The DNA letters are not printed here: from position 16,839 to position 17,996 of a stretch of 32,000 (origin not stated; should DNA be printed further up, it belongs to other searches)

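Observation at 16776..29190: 12.4-kb same-strand module joining three signalling proteins to two ATP-grasp ligases, a four-domain ABC exporter and a tiny zinc-ribbon protein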

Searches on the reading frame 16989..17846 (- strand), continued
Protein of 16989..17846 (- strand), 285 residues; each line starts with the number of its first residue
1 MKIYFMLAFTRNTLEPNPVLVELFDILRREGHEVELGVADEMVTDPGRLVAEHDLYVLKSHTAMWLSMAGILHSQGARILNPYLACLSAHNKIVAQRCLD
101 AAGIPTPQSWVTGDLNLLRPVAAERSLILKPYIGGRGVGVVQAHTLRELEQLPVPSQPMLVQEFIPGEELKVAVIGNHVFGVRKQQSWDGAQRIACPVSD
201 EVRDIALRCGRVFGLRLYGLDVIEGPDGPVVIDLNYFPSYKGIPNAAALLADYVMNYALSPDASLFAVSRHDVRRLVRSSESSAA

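Call 13: find_encoding_contigs(protein=P0112, flank=10000, max_places=2)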
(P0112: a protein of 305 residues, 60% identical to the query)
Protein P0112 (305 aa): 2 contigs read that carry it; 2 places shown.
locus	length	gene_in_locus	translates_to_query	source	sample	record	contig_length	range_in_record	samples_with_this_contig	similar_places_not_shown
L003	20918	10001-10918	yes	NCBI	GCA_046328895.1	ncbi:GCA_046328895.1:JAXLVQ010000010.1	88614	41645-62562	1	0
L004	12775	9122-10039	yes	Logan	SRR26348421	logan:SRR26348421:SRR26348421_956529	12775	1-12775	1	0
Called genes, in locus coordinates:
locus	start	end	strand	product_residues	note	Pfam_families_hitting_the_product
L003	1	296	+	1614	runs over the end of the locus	PF22544:HYDIN_VesB_CFA65-like_Ig (faint), PF25523:Ig_RIMBP2 (faint), PF00041:fn3 (faint), PF18370:RGI_lyase (faint), PF07610:DUF1573 (faint), PF15780:ASH (faint), PF22073:Cep192_D4 (weak)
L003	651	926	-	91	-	-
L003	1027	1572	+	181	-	PF04542:Sigma70_r2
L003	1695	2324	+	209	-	-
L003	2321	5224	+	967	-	PF07719:TPR_2 (faint), PF00515:TPR_1 (faint), PF17874:TPR_MalT (faint), PF13424:TPR_12 (weak), PF12770:CHAT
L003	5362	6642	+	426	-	PF22148:Fervidolysin_NPro-like, PF00082:Peptidase_S8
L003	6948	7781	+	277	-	PF08443:RimK, PF05770:Ins134_P3_kin (weak)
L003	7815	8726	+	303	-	PF14397:ATPgrasp_ST, PF02655:ATP-grasp_3 (faint), PF08443:RimK, PF05770:Ins134_P3_kin (weak)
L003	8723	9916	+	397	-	PF01232:Mannitol_dh, PF08125:Mannitol_dh_C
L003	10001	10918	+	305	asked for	PF02655:ATP-grasp_3, PF08443:RimK, PF05770:Ins134_P3_kin (weak)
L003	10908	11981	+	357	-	PF00083:Sugar_tr (weak), PF13347:MFS_2 (faint), PF01306:LacY_symp (faint), PF07690:MFS_1, PF12832:MFS_1_like (faint), PF05977:MFS_3 (weak)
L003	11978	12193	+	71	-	-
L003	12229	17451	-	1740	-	PF26550:Tricorn_2nd (weak), PF26549:Tricorn_N, PF07676:PD40, PF08309:LVIVD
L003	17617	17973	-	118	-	-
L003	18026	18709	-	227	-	-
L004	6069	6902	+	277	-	PF08443:RimK, PF05770:Ins134_P3_kin (weak)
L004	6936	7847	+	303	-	PF14397:ATPgrasp_ST, PF02655:ATP-grasp_3 (faint), PF08443:RimK, PF05770:Ins134_P3_kin (weak)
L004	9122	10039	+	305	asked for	PF02655:ATP-grasp_3, PF08443:RimK, PF05770:Ins134_P3_kin (weak)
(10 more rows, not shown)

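Call 17: find_related_loci(query=A1, collection=genome_contigs, flank=10000)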
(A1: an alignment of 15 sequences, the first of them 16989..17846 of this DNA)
Query A1 (285 aa) in genome_contigs; peptide patterns used: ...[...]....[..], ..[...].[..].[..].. (x = any residue, [..] = any of these).
182 stretches matched a pattern; 162 encode a relative of the query (tblastn E <= 1e-3); the best 80 are kept; 80 distinct loci.
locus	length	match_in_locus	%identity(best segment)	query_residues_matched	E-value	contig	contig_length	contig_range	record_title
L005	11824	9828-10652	69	1-275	4e-129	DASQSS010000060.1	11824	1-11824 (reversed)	MAG TPA_asm: Ktedonobacterales bacterium isolate SMAG_U10915 k141_118193, whole genome shotgun sequence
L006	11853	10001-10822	69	1-277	4e-128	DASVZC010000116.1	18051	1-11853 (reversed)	MAG TPA_asm: Ktedonobacterales bacterium isolate SMAG_U2618 k141_1220299, whole genome shotgun sequence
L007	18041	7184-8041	66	1-285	6e-125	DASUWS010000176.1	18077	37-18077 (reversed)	MAG TPA_asm: Ktedonobacterales bacterium isolate SMAG_U1849 k141_1257084, whole genome shotgun sequence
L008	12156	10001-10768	70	1-256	1e-123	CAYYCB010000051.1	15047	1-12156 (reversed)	MAG TPA_asm: uncultured Ktedonobacterales bacterium isolate SRP272529_co2_235 genome assembly, contig: NODE_6895_length_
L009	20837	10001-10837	67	1-278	7e-123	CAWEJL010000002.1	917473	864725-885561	MAG: uncultured Chloroflexia bacterium isolate MFD05942.bin.2.169 genome assembly, contig: contig_12798, whole genome sh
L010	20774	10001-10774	63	1-258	1e-106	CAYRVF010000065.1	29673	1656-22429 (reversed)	MAG TPA_asm: uncultured Ktedonobacterales bacterium isolate SRP272529_co1_100 genome assembly, contig: NODE_2320_length_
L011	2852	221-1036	61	1-272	4e-109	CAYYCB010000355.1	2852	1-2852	MAG TPA_asm: uncultured Ktedonobacterales bacterium isolate SRP272529_co2_235 genome assembly, contig: NODE_75304_length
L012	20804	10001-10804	59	2-259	4e-100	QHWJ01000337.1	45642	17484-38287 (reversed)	MAG: Acidobacteria bacterium isolate gp6 AA46 14_0929_02_40cm_scaffold_1157_curated, whole genome shotgun sequence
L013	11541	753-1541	59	2-260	2e-97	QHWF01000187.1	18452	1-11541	MAG: Acidobacteria bacterium isolate gp6 AA50 14_1009_16_40cm_scaffold_41032_curated, whole genome shotgun sequence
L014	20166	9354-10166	56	2-269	2e-96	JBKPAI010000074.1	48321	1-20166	MAG: Acidobacteriota bacterium isolate GB_HAYS_MAG_00009 GB_HAYS_000000522702, whole genome shotgun sequence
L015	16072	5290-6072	55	1-261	3e-95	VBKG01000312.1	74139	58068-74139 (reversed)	MAG: Deltaproteobacteria bacterium isolate DP_3 14_1009_13_30cm_scaffold_1524, whole genome shotgun sequence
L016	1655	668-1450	58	1-258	1e-99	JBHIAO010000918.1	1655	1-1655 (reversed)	MAG: Anaerolineae bacterium isolate K_2_bin.73 NODE_70209_length_1655_cov_13.322500, whole genome shotgun sequence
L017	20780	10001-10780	58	2-258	5e-93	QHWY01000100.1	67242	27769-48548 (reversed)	MAG: Acidobacteria bacterium isolate gp5 AA68 14_1009_16_30cm_scaffold_689_curated, whole genome shotgun sequence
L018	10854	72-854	60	1-258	1e-92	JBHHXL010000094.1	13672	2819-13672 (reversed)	MAG: Anaerolineae bacterium isolate D_1_bin.6 NODE_1737_length_13672_cov_34.085555, whole genome shotgun sequence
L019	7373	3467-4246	59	1-257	5e-92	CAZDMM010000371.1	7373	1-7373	MAG TPA_asm: uncultured Caldilineaceae bacterium isolate binchicken_co130_5 genome assembly, contig: NODE_6627_length_73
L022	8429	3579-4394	57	1-265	2e-88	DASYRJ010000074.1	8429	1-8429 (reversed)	MAG TPA_asm: Gemmatimonadales bacterium isolate SMAG_U4508 k141_946966, whole genome shotgun sequence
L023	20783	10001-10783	53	1-258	1e-87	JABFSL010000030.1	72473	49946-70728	MAG: Anaerolineales bacterium isolate WB-IL-11 seq_112, whole genome shotgun sequence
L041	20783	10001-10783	51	1-258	8e-80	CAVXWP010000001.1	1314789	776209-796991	MAG: Blastocatellia bacterium isolate MFD04944.bin.1.11 genome assembly, contig: contig_16550, whole genome shotgun sequ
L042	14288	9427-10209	49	1-258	2e-79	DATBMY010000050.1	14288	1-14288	MAG TPA_asm: Blastocatellia bacterium isolate SMAG_U4010 k141_3486425, whole genome shotgun sequence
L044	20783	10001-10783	50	1-258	1e-77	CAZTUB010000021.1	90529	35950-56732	MAG TPA_asm: uncultured Clostridia bacterium isolate binchicken_co174_39 genome assembly, contig: NODE_59_length_90529_c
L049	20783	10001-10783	48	1-258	5e-72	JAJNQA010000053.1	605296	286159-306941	MAG: Heliomicrobium sp. isolate MAG_31 k141_274948, whole genome shotgun sequence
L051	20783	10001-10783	46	1-258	4e-70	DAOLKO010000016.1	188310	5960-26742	MAG TPA_asm: Blastocatellia bacterium isolate AMR_MDS_0338 NODE_23_length_188310_cov_18.965387, whole genome shotgun seq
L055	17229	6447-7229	46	1-258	7e-71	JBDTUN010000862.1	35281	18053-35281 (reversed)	MAG: Acidobacteriota bacterium isolate cluster3_bin.45 NODE_3367_length_35281_cov_6.485636, whole genome shotgun sequenc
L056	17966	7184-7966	46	1-258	2e-70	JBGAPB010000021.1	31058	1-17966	MAG: Blastocatellia bacterium isolate MAG_AAO_H10.7 AAOH10-7_opera_contig_4957, whole genome shotgun sequence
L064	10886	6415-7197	46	1-258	1e-69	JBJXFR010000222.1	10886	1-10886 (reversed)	MAG: Blastocatellia bacterium isolate F1F2.bin.427 k127_2557594, whole genome shotgun sequence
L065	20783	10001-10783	46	1-258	1e-69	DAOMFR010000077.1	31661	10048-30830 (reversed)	MAG TPA_asm: Blastocatellia bacterium isolate AMR_MDS_4997 NODE_444_length_31661_cov_14.251756, whole genome shotgun seq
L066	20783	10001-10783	46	1-258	9e-70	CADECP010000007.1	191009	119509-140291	MAG: uncultured Acidobacteria bacterium isolate Acidobacteria sp. RBC074 genome assembly, contig: MAG074_7, whole genome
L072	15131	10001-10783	45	1-258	2e-69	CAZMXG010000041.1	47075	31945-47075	MAG TPA_asm: uncultured Heliomicrobium sp. isolate SRP173033_co1_351 genome assembly, contig: NODE_1003_length_47075_cov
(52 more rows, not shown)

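Call 21: search_protein_families(library=pfam, proteins=[L041:10836-12122:+, L064:879-2075:-, L055:1427-3691:-, L066:13187-14524:+, L049:14598-17726:+, L056:13100-14563:+, L042:11597-12646:+, L022:5695-8070:+], max_evalue=0.001)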
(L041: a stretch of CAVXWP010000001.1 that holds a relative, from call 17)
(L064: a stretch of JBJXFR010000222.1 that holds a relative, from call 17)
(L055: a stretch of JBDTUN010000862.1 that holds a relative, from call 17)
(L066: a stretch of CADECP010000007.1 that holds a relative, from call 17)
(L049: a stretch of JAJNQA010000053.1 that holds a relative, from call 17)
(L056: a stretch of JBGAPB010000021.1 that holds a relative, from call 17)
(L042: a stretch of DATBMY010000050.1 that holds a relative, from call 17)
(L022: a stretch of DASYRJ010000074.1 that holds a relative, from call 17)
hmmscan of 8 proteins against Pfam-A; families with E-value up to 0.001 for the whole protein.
L041:10836-12122:+ (428 aa): 5 families
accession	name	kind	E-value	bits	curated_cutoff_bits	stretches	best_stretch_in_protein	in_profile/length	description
PF07690.21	MFS_1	-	7.6e-49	166.9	33.4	2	25-319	5-291/347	Major Facilitator Superfamily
PF12832.13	MFS_1_like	-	2.9e-10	40.2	25.2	2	260-314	28-83/373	MFS_1 like family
PF01306.25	LacY_symp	-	1.2e-07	31.4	24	1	248-316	25-95/413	LacY proton/sugar symporter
PF00083.30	Sugar_tr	-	2.3e-07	30.5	22.3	1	52-187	47-186/452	Sugar (and other) transporter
PF13347.12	MFS_2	-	0.00075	18.6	27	1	5-174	213-391/427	MFS/sugar transport protein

L064:879-2075:- (398 aa): 4 families
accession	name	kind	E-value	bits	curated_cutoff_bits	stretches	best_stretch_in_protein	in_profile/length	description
PF08125.19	Mannitol_dh_C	-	3.5e-29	102.1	30.7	1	219-355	6-139/190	Mannitol dehydrogenase C-terminal domain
PF01232.29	Mannitol_dh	-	5.7e-22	79.1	27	1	13-176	2-167/199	Mannitol dehydrogenase Rossmann domain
PF02558.23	ApbA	-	1.9e-05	24.8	22.2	1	14-70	1-54/150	Ketopantoate reductase PanE/ApbA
PF03721.20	UDPG_MGDP_dh_N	-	6.4e-05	23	27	1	12-97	1-84/187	UDP-glucose/GDP-mannose dehydrogenase family, NAD binding domain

L055:1427-3691:- (754 aa): 14 families
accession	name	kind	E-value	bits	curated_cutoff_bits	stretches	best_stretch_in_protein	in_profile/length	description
PF13424.12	TPR_12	-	1.7e-21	76.6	30.1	2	499-570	2-75/77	Tetratricopeptide repeat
PF00498.31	FHA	-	4e-19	69.2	20.7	1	26-88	2-67/67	FHA domain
PF07719.23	TPR_2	-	1.6e-15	56.3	27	0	500-530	1-31/34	Tetratricopeptide repeat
PF00072.30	Response_reg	-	6.8e-15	55.6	30.2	1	640-749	8-110/111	Response regulator receiver domain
PF13181.12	TPR_8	-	5.4e-11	42.2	25.7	0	304-332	1-29/34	Tetratricopeptide repeat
PF00515.34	TPR_1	-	1.4e-10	40.9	27.8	0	306-332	3-29/34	Tetratricopeptide repeat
PF16697.10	Yop-YscD_cpl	-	5.9e-10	39.7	33.2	1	12-89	6-85/94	Inner membrane component of T3SS, cytoplasmic domain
PF17874.7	TPR_MalT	-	1e-09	38.6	45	1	225-486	41-306/336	MalT-like TPR region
PF13428.12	TPR_14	-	1.6e-07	31.8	23.5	0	140-164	2-26/44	Tetratricopeptide repeat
PF14938.12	SNAP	-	1.3e-05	25.2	25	1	513-579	87-154/282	Soluble NSF attachment protein, SNAP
PF13432.12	TPR_16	-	1.7e-05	25.6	32.7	0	268-332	1-59/65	Tetratricopeptide repeat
PF14559.12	TPR_19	-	0.0002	22.1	25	0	139-165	25-51/68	Tetratricopeptide repeat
PF12895.13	ANAPC3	-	0.00036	21.2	27.2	0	137-169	21-53/82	Anaphase-promoting complex, cyclosome, subunit 3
PF20308.4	TPR-S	-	0.00054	20.9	27.6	0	122-218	3-90/102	Tetratricopeptide Repeats-Sensor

L066:13187-14524:+ (445 aa): 4 families
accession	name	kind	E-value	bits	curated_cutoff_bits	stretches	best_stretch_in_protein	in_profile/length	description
PF02333.21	Phytase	-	1.1e-102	344.3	21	1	125-441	25-351/375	Phytase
PF10282.15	Lactonase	-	1.1e-05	25.3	21.7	1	212-298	258-339/344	Lactonase, 7-bladed beta-propeller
PF05642.16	Sporozoite_P67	-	0.00011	20.9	28.9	1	40-156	93-213/727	Sporozoite P67 surface antigen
PF12685.13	SpoIIIAH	-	0.00023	21.6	30.6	1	14-99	2-80/191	SpoIIIAH-like protein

L049:14598-17726:+ (1042 aa): 7 families
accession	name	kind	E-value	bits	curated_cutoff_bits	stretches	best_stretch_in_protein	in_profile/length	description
PF00069.31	Pkinase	-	4.8e-31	108.5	31.7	1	240-499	1-253/263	Protein kinase domain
PF07690.21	MFS_1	-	7.7e-26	91.3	33.4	2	571-710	5-145/347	Major Facilitator Superfamily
PF00498.31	FHA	-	7.9e-17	61.9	20.7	1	55-120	1-67/67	FHA domain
PF07714.23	PK_Tyr_Ser-Thr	-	8.8e-17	61.7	23.1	1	245-499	6-250/258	Protein tyrosine and serine/threonine kinase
PF16697.10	Yop-YscD_cpl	-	5.8e-14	52.6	33.2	1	47-127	11-91/94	Inner membrane component of T3SS, cytoplasmic domain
PF12832.13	MFS_1_like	-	0.00013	21.6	25.2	0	560-704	210-356/373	MFS_1 like family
PF06963.18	FPN1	-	0.00028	20.1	24.6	1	563-657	3-96/430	Ferroportin1 (FPN1)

L056:13100-14563:+ (487 aa): 2 families
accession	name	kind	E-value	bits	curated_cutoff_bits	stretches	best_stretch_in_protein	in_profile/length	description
PF01436.27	NHL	-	6.1e-13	48.5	20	1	111-138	1-28/28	NHL repeat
PF24814.1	WD40_Prp19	-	6.4e-08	32.4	320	1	117-172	141-194/281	Prp19 WD40 domain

L042:11597-12646:+ (349 aa): 2 families
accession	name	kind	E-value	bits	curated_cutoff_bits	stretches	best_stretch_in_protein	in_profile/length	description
PF12275.14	DUF3616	-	4.7e-12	46.4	20.6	1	198-305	160-265/327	Protein of unknown function (DUF3616)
PF06977.17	SdiA-regulated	-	0.00037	20.2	21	0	202-220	120-135/249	SdiA-regulated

L022:5695-8070:+ (791 aa): 1 family
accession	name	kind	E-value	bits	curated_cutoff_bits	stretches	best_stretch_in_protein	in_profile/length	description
PF19313.5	DUF5916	-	6e-17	62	22.6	1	289-386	5-94/572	Domain of unknown function (DUF5916)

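Call 23: search_solved_structures(query=A1, max_evalue=0.01, show_alignments=0)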
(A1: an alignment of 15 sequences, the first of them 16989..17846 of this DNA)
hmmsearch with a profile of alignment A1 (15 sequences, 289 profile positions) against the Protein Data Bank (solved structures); distinct sequences matched with E-value up to 0.01: 61 (the best 60 are shown).
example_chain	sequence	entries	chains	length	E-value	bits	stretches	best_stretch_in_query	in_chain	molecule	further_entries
7qys_A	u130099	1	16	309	5.7e-22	80.9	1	80-264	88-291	Probable alpha-L-glutamate ligase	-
7qyr_A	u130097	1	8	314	3.7e-21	78.3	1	80-262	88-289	Probable alpha-L-glutamate ligase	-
5zct_A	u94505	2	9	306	3.1e-20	75.2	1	76-262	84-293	Ribosomal protein S6--L-glutamate ligase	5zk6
4iwx_A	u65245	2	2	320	3.8e-20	74.9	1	76-262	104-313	Ribosomal protein S6 modification protein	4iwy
7drm_A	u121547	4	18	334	1.4e-13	53.4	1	97-246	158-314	ATP-grasp domain-containing protein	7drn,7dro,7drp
3vpb_A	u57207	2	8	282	2.2e-12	49.5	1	66-258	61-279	Putative acetylornithine deacetylase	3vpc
1z2n_X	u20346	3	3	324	1.6e-11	46.7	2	199-243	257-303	inositol 1,3,4-trisphosphate 5/6-kinase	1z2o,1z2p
7tn5_A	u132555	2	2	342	2.7e-11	45.9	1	194-262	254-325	Inositol-tetrakisphosphate 1-kinase 1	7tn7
7tn6_A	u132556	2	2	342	6.4e-11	44.7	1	194-262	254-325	Inositol-tetrakisphosphate 1-kinase 1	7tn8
3vpd_A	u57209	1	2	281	1.4e-10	43.6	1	69-243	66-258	Ribosomal protein S6 modification protein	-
8oxe_A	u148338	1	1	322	1.6e-10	43.4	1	204-257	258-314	Inositol-tetrakisphosphate 1-kinase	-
5i47_A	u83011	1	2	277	1.8e-10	43.2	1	67-255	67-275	RimK domain protein ATP-grasp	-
1uc8_A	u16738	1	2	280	1.9e-10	43.1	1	69-243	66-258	lysine biosynthesis enzyme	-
2q7d_A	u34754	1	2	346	2.4e-10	42.8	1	199-264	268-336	Inositol-tetrakisphosphate 1-kinase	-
2qb5_A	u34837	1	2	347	2.4e-10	42.8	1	199-264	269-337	Inositol-tetrakisphosphate 1-kinase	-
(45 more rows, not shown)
